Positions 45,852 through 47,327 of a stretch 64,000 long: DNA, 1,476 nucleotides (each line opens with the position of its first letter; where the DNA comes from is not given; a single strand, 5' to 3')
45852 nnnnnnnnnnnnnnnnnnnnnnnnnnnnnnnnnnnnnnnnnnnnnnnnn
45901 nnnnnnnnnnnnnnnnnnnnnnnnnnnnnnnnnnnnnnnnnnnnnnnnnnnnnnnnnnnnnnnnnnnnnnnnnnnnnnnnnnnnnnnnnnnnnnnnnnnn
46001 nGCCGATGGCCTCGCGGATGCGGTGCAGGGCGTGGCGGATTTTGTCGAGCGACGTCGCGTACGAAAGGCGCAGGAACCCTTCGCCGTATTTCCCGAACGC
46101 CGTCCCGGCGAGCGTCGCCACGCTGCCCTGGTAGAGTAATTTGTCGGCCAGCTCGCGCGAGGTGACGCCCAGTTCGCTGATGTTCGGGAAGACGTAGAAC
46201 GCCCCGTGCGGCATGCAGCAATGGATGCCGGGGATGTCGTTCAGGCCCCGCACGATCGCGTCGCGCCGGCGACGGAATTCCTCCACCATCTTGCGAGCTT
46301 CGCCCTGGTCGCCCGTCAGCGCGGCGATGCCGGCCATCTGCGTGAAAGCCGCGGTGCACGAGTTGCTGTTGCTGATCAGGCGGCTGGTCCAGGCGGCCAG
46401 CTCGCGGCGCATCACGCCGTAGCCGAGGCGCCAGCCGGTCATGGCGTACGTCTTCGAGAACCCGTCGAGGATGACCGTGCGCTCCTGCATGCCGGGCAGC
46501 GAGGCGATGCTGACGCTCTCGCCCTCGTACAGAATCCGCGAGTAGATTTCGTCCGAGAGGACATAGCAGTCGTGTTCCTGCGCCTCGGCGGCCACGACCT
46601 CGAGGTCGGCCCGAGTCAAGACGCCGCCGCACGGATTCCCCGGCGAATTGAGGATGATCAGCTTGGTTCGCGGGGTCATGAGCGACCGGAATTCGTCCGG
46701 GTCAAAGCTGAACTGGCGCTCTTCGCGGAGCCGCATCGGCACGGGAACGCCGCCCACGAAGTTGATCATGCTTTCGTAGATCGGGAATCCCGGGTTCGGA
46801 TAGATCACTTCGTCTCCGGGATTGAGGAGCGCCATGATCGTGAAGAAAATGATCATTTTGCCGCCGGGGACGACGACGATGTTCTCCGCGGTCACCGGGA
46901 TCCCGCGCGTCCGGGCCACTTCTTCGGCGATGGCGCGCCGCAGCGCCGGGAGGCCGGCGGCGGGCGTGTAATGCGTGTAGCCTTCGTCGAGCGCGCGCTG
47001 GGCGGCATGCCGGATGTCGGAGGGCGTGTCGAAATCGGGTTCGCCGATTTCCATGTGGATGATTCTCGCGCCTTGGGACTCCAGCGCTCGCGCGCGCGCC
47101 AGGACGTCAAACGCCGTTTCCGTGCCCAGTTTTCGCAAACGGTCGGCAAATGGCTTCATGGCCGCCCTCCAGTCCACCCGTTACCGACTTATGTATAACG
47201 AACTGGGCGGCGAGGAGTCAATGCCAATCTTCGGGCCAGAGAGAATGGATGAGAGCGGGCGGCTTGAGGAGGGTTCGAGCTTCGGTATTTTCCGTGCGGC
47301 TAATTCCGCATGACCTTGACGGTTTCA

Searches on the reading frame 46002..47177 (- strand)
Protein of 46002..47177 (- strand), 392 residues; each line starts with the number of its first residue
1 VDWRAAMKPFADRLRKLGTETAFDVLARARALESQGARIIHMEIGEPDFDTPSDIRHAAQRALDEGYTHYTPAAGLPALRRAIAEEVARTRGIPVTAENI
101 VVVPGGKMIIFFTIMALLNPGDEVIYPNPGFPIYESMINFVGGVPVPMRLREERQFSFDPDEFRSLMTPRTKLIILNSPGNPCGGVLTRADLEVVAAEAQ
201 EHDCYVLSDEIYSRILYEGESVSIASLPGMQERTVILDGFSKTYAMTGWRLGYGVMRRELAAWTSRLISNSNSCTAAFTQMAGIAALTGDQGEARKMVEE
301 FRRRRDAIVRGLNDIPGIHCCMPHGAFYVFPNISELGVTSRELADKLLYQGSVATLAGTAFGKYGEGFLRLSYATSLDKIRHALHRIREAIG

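Call 8: search_protein_families(library=pfam, proteins=[window:46002-47177:-], max_evalue=0.01)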
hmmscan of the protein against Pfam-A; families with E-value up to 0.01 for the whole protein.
window:46002-47177:- (392 aa): 3 families
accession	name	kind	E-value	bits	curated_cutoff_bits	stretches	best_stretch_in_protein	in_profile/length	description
PF00155.27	Aminotran_1_2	-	1.6e-68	231.9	19.7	1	39-387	3-361/361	Aminotransferase class I and II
PF01053.26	Cys_Met_Meta_PP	-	2.9e-07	29.8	27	1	97-211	67-175/381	Cys/Met metabolism PLP-dependent enzyme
PF01041.23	DegT_DnrJ_EryC1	-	1e-05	25.4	19.8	1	118-209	61-145/360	DegT/DnrJ/EryC1/StrS aminotransferase family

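Call 48: find_related_loci(query=window:46002-47177:-, collection=genome_contigs, flank=10000)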
Query window:46002-47177:- (392 aa) in genome_contigs; peptide patterns used: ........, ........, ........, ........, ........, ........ (x = any residue, [..] = any of these).
599 stretches matched a pattern (row limit reached: there are more); 580 encode a relative of the query (tblastn E <= 1e-3); the best 80 are kept; 80 distinct loci.
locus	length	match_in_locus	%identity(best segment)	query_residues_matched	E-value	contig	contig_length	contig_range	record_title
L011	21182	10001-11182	72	7-389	0e+0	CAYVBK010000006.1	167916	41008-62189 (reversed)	MAG TPA_asm: uncultured Anaerolineae bacterium isolate binchicken_co44_225 genome assembly, contig: NODE_116_length_1679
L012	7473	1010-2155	68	10-391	3e-175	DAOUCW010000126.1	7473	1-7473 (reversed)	MAG TPA_asm: Anaerolineae bacterium isolate H87_871 19221, whole genome shotgun sequence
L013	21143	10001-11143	66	11-391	7e-173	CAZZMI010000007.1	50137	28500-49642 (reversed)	MAG TPA_asm: uncultured Anaerolineae bacterium isolate SRP104967_co2_36 genome assembly, contig: NODE_390_length_50137_c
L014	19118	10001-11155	67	7-391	6e-172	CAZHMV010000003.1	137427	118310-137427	MAG TPA_asm: uncultured Anaerolineales bacterium isolate binchicken_co172_219 genome assembly, contig: NODE_29_length_13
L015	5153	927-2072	67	10-391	4e-175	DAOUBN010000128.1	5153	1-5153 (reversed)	MAG TPA_asm: Anaerolineae bacterium isolate H70_729 k91_1053128, whole genome shotgun sequence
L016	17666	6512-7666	66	6-391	1e-170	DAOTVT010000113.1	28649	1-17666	MAG TPA_asm: Anaerolineae bacterium isolate H111_75 k127_2158167, whole genome shotgun sequence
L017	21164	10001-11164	62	4-391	1e-170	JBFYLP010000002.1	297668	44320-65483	MAG: Candidatus Micrarchaeota archaeon isolate PPR_0039 k121_1298371, whole genome shotgun sequence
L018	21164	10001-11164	63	10-392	2e-169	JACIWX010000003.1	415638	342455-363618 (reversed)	MAG: Chloroflexota bacterium isolate MAG-37 Chloroflexota_E3_bin22_Scaffold_3, whole genome shotgun sequence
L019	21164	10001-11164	63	5-391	6e-169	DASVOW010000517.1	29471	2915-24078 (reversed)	MAG TPA_asm: Ktedonobacterales bacterium isolate SMAG_U3163 k141_126608, whole genome shotgun sequence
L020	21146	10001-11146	67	10-391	3e-169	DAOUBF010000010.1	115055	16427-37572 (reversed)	MAG TPA_asm: Anaerolineae bacterium isolate H68_711 k101_273566, whole genome shotgun sequence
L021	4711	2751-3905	65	6-391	5e-173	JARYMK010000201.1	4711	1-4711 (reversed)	MAG: Anaerolineae bacterium isolate A05DMB-I-30 NODE_201_length_4711_cov_3.946698, whole genome shotgun sequence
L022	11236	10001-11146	67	10-391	2e-168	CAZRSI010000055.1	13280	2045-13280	MAG TPA_asm: uncultured Anaerolineae bacterium isolate binchicken_co6_220 genome assembly, contig: NODE_5362_length_1328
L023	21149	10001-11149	65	10-392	4e-168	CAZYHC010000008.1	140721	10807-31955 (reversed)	MAG TPA_asm: uncultured Anaerolineales bacterium isolate binchicken_co294_99 genome assembly, contig: NODE_203_length_14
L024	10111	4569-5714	65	10-391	1e-167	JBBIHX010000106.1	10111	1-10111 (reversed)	MAG: Caldilineae bacterium isolate BR1S70218_bin_124 NODE_6708_length_10111_cov_10.981802, whole genome shotgun sequence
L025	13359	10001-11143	65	11-391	1e-166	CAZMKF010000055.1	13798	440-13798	MAG TPA_asm: uncultured Dehalococcoidales bacterium isolate SRP239243_co1_256 genome assembly, contig: NODE_7594_length_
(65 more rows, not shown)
